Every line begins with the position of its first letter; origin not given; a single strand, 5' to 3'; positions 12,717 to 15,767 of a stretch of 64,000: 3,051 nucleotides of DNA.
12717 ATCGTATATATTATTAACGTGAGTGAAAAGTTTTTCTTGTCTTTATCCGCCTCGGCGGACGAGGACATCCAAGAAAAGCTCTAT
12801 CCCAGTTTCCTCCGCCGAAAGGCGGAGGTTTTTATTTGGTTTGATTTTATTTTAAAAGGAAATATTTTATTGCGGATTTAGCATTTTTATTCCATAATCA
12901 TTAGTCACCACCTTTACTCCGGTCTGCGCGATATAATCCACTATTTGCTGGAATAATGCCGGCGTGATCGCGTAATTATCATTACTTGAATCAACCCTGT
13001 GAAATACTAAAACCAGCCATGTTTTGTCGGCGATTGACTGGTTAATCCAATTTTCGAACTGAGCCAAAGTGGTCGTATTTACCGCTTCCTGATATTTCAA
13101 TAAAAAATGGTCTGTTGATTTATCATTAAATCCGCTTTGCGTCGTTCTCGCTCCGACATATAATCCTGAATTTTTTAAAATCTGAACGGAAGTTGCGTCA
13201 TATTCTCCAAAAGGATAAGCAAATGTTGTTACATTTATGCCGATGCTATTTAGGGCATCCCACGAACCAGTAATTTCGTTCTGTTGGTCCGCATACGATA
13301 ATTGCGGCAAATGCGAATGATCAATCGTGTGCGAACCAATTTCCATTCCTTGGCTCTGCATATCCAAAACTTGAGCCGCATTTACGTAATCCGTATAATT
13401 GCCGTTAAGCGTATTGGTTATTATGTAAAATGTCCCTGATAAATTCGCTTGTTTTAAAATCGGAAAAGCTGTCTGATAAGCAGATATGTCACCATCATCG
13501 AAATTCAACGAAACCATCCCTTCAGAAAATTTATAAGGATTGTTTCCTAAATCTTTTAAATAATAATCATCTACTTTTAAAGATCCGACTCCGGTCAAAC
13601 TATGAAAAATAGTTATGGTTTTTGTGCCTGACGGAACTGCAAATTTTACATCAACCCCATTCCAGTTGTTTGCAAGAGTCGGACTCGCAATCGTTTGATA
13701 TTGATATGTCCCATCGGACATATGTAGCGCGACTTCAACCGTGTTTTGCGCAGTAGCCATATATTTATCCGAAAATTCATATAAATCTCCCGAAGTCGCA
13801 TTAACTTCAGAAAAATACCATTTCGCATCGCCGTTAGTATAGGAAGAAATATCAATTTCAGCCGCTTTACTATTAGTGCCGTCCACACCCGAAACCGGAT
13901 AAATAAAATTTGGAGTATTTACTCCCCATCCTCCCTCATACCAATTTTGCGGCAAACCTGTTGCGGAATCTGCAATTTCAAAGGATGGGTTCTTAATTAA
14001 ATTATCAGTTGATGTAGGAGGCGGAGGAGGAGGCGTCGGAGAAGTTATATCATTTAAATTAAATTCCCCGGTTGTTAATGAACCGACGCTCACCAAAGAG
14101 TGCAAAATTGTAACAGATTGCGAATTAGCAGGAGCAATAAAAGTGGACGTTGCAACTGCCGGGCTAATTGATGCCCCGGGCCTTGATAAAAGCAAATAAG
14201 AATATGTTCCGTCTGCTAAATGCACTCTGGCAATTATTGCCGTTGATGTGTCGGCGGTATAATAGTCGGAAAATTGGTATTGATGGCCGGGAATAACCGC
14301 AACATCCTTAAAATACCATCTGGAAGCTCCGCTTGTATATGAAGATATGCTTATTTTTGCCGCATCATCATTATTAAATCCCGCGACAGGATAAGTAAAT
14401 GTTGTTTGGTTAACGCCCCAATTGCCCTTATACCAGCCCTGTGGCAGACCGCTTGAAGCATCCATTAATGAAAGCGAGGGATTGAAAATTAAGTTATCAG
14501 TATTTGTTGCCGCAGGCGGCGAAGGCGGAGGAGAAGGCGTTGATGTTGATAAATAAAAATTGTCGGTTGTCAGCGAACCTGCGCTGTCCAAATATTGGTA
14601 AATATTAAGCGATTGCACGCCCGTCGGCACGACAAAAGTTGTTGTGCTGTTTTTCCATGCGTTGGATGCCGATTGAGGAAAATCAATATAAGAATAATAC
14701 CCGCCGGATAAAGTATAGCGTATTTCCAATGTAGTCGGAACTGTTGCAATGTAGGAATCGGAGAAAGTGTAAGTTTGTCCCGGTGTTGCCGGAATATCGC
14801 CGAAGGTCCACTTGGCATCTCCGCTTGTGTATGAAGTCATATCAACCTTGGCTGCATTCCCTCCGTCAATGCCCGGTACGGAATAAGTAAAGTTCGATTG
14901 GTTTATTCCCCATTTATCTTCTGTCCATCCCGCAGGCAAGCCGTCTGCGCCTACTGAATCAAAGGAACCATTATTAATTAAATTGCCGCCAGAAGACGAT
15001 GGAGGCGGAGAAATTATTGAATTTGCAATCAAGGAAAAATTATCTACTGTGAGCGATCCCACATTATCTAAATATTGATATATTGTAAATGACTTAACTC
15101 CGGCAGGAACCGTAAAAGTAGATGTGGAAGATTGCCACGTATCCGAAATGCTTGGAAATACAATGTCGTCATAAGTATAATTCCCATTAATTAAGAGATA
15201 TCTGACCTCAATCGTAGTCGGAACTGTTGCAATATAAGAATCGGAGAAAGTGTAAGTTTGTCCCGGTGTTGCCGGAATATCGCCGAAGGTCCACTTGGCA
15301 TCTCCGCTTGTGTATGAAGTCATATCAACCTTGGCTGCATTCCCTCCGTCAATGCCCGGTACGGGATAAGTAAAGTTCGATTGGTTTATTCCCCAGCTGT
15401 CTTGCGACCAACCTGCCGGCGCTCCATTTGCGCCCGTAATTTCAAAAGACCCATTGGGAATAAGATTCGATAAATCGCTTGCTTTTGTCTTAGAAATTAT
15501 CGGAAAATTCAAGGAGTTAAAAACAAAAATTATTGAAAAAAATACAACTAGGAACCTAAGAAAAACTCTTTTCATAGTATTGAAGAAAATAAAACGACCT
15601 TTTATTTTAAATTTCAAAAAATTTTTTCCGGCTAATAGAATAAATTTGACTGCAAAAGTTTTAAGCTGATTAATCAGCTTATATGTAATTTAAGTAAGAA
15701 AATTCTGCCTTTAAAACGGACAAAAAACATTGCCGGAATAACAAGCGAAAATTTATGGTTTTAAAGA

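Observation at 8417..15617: Island of three large exported carbohydrate-binding or carbohydrate-modifying proteins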

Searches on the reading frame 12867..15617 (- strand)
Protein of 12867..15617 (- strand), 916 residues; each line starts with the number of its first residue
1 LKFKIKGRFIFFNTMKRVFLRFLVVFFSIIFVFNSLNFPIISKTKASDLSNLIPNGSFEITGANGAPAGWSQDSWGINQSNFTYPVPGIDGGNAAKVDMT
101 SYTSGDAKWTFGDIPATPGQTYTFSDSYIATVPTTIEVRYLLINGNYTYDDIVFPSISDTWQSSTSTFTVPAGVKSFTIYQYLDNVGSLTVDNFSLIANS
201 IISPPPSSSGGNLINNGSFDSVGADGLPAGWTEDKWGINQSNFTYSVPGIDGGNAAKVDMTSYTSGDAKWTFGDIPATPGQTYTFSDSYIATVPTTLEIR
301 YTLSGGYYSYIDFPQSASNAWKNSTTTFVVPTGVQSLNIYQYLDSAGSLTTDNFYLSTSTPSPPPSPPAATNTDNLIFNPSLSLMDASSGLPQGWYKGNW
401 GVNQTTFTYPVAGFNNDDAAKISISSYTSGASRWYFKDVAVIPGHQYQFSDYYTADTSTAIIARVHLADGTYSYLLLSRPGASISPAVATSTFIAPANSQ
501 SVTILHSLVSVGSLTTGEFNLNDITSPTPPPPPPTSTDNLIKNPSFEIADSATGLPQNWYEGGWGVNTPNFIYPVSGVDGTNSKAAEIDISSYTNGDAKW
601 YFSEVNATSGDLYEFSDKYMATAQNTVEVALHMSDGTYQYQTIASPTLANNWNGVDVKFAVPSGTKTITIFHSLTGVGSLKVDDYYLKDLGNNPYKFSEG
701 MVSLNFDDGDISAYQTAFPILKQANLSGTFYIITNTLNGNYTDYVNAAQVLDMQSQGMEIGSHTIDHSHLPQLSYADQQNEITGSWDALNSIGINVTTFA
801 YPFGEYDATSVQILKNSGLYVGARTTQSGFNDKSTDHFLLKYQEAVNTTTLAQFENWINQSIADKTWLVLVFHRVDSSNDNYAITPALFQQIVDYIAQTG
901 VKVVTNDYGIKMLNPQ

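Call 3: search_protein_families(library=pfam, proteins=[window:12867-15617:-], max_evalue=0.1)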
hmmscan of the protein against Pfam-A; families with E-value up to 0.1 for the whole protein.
window:12867-15617:- (916 aa): 5 families
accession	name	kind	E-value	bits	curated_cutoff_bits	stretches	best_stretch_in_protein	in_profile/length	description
PF01522.26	Polysacc_deac_1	-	4.4e-25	88.5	23.1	1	697-820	4-122/124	Polysaccharide deacetylase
PF02018.23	CBM_4_9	-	2.5e-11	44.5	25.9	2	211-343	1-131/136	Carbohydrate binding domain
PF10096.14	DUF2334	-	0.00027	21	26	1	714-881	18-195/203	Uncharacterized protein conserved in bacteria (DUF2334)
PF13619.11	KTSC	-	0.0028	17.8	25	1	296-324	16-43/58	KTSC domain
PF12355.13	Dscam_C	-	0.039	15.3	26.1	0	519-546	49-74/118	Down syndrome cell adhesion molecule C terminal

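Call 4: search_protein_families(library=ncbifam, proteins=[window:12867-15617:-], max_evalue=0.1)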
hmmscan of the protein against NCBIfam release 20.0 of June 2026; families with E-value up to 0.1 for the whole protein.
window:12867-15617:- (916 aa): 10 families
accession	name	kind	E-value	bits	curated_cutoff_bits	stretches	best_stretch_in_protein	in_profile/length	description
NF050820.1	PolSacchBiosHfsH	equivalog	1e-23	84.3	400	1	698-913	32-248/249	oligosaccharide deacetylase HfsH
TIGR03933.1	PIA_icaB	equivalog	5.4e-11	42.5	248.35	1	696-822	68-207/245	intercellular adhesin biosynthesis polysaccharide N-deacetylase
TIGR02764.1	spore_ybaN_pdaB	equivalog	2.5e-09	37.2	237.4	1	700-821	6-123/191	polysaccharide deacetylase family sporulation protein PdaB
NF045820.1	PgAcgDacpgdA_Strep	equivalog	5.4e-07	28.8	800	1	700-792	268-355/463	peptidoglycan-N-acetylglucosamine deacetylase PgdA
TIGR03938.2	deacetyl_PgaB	equivalog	2.3e-06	26.2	321.9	1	701-767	65-145/621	poly-beta-1,6-N-acetyl-D-glucosamine N-deacetylase PgaB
TIGR02884.1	spore_pdaA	equivalog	2.9e-05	23.9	298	1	699-819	36-153/224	delta-lactam-biosynthetic de-N-acetylase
NF045821.1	PgAcgDacpgdA1_Bac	equivalog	6.6e-05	21.9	400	1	694-806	84-190/282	peptidoglycan-N-acetylglucosamine deacetylase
TIGR04243.1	nodulat_NodB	equivalog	0.0002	20.9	240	1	702-819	4-118/197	chitooligosaccharide deacetylase NodB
TIGR02873.1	spore_ylxY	hypoth_equivalog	0.00059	19.1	391.5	1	716-817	102-198/268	probable sporulation protein, polysaccharide deacetylase family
NF045822.1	PgAcgDacpgdA2_Bac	equivalog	0.089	12.1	400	0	703-769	73-133/274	peptidoglycan-N-acetylglucosamine deacetylase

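Call 9: search_solved_structures(query=window:12867-15617:-, max_evalue=0.01)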
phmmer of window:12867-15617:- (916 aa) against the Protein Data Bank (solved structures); distinct sequences matched with E-value up to 0.01: 17.
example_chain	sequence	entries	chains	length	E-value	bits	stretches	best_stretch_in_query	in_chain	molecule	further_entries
6dq3_A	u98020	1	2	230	2.7e-13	52.1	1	688-829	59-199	Polysaccharide deacetylase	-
4wcj_A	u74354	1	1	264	4.1e-10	41.6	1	701-819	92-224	Polysaccharide deacetylase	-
7bly_A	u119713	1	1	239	5.1e-09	38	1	701-846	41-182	Aspergillus niger contig An12c0130, genomic contig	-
8hfa_A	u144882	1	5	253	4.7e-08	34.8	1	701-820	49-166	NodB homology domain-containing protein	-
7y51_A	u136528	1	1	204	1.9e-07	32.7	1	688-821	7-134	Predicted xylanase/chitin deacetylase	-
7ax7_A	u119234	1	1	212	4.4e-07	31.5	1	699-811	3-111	Endo-1,4-beta-xylanase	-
7fbw_A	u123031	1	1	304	4.5e-07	31.5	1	688-821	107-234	Predicted xylanase/chitin deacetylase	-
2cc0_A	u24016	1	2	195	8e-07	30.7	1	699-841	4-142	ACETYL-XYLAN ESTERASE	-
8he1_A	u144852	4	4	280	2.3e-06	29.1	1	700-821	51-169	Chitin deacetylase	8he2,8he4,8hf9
2iw0_A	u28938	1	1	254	2.9e-05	25.5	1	699-792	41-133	CHITIN DEACETYLASE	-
5o6y_A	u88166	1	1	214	0.00016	23.1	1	694-806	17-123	Peptidoglycan N-acetylglucosamine deacetylase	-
5o6y_B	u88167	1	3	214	0.00034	22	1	694-802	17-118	Peptidoglycan N-acetylglucosamine deacetylase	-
4l1g_A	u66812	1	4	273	0.00057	21.2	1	694-802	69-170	Peptidoglycan N-acetylglucosamine deacetylase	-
2y8u_A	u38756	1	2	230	0.00062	21.1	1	701-819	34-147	CHITIN DEACETYLASE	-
2c1g_A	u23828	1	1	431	0.00082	20.7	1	699-804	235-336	PEPTIDOGLYCAN GLCNAC DEACETYLASE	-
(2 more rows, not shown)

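Call 23: find_homologous_proteins(query=window:12867-15617:-)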
Query window:12867-15617:- (916 aa): 311 proteins with E <= 0.001 among 8000 candidates; the best 120 are listed.
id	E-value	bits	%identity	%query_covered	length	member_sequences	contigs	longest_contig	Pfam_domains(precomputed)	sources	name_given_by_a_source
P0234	0.0e+0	1986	100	96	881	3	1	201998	PF01522.27,PF02018.24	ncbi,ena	-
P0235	2.6e-222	759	42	97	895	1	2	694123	PF01522.27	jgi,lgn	jgi:peptidoglycan/xylan/chitin deacetylase (PgdA/CDA1 family)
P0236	4.0e-209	715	42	94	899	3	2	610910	PF01522.27,PF02018.24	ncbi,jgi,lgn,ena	ncbi:MAG: polysaccharide deacetylase family protein [Patescibacteria group bacterium]|jgi:peptidogly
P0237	1.1e-191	657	38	79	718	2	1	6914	PF01522.27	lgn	-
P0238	1.2e-190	654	30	95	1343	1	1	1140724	PF01522.27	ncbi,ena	-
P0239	1.5e-190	654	42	79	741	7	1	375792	PF01522.27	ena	-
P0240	1.2e-184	634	35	58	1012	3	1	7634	PF01522.27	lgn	-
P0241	2.3e-178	613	42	41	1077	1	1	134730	PF01522.27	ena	-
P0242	9.4e-171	588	42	77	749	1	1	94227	PF01522.27,PF02018.24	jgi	jgi:peptidoglycan/xylan/chitin deacetylase (PgdA/CDA1 family)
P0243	7.0e-170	585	38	60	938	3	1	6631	PF01522.27,PF17957.8,PF02018.24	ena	-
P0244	1.7e-168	581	37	78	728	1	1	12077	PF01522.27,PF02018.24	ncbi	-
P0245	1.0e-167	578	37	77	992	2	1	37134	PF01522.27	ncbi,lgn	-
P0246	1.7e-166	574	29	59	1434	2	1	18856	PF17963.8,PF01522.27,PF17892.8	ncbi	ncbi:MAG: polysaccharide deacetylase family protein [Minisyncoccia bacterium]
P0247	5.6e-165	569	33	59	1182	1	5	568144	PF01522.27,PF17957.8,PF19077.7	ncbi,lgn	-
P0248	6.2e-162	559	37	78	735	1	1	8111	PF01522.27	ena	-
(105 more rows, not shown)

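Call 47: find_encoding_contigs(protein=P0236, flank=10000, max_places=1)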
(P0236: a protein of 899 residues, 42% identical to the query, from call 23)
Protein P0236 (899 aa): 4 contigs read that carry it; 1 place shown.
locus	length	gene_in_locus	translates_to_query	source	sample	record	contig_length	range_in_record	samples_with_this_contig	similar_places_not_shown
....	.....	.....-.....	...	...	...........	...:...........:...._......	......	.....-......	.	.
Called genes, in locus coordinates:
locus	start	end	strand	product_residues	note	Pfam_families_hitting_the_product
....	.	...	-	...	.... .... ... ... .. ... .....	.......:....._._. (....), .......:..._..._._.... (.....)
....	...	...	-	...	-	-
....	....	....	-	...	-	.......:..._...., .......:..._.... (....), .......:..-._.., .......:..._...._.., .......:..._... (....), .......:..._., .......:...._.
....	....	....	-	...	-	-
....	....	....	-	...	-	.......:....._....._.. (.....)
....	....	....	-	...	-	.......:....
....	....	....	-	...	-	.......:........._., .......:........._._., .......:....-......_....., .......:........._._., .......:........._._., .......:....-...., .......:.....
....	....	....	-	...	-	-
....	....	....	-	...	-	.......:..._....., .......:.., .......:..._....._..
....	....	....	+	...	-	-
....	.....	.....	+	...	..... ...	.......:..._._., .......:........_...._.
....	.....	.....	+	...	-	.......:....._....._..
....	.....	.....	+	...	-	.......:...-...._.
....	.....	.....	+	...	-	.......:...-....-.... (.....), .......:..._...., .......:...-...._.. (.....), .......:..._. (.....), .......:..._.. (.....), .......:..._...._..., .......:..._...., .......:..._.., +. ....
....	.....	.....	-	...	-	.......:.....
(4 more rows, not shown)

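Call 48: find_encoding_contigs(protein=P0235, flank=10000, max_places=1)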
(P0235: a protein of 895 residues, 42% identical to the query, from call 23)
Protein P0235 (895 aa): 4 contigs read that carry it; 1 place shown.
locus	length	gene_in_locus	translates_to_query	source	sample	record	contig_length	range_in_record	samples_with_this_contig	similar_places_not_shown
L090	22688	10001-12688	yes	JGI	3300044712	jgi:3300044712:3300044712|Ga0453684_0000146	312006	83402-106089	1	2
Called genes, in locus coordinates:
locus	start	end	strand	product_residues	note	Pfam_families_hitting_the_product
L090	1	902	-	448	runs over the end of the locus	PF00753:Lactamase_B, PF23023:Anti-Pycsar_Apyc1, PF12706:Lactamase_B_2, PF16661:Lactamase_B_6, PF10996:Beta-Casp, PF07521:RMMBL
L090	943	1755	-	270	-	-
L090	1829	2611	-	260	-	PF00106:adh_short, PF08659:KR, PF13561:adh_short_C2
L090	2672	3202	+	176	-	-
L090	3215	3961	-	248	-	PF01061:ABC2_membrane, PF12698:ABC2_membrane_3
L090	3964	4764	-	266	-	PF13175:AAA_15 (faint), PF00005:ABC_tran, PF13304:AAA_21 (faint)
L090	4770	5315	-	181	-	-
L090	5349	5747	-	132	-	PF00293:NUDIX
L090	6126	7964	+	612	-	PF01522:Polysacc_deac_1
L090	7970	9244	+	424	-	PF01374:Glyco_hydro_46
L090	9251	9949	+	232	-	PF01738:DLH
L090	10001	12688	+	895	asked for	PF01522:Polysacc_deac_1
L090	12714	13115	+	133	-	-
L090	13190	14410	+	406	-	PF00890:FAD_binding_2 (weak), PF01266:DAO (faint), PF03486:HI0933_like, PF07992:Pyr_redox_2 (weak), PF13454:NAD_binding_9, PF22780:HI0933_like_1st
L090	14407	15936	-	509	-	PF03116:NQR2_RnfD_RnfE (weak), PF00175:NAD_binding_1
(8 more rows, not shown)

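Call 84: search_protein_families(library=phrogs, proteins=[window:12867-15617:-], max_evalue=0.001)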
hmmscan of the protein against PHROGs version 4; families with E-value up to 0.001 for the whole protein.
window:12867-15617:- (916 aa): 1 family
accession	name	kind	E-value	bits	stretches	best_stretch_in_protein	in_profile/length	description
phrog_1154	-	tail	5.5e-07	29.7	0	130-196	249-320/520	long tail fiber protein proximal connector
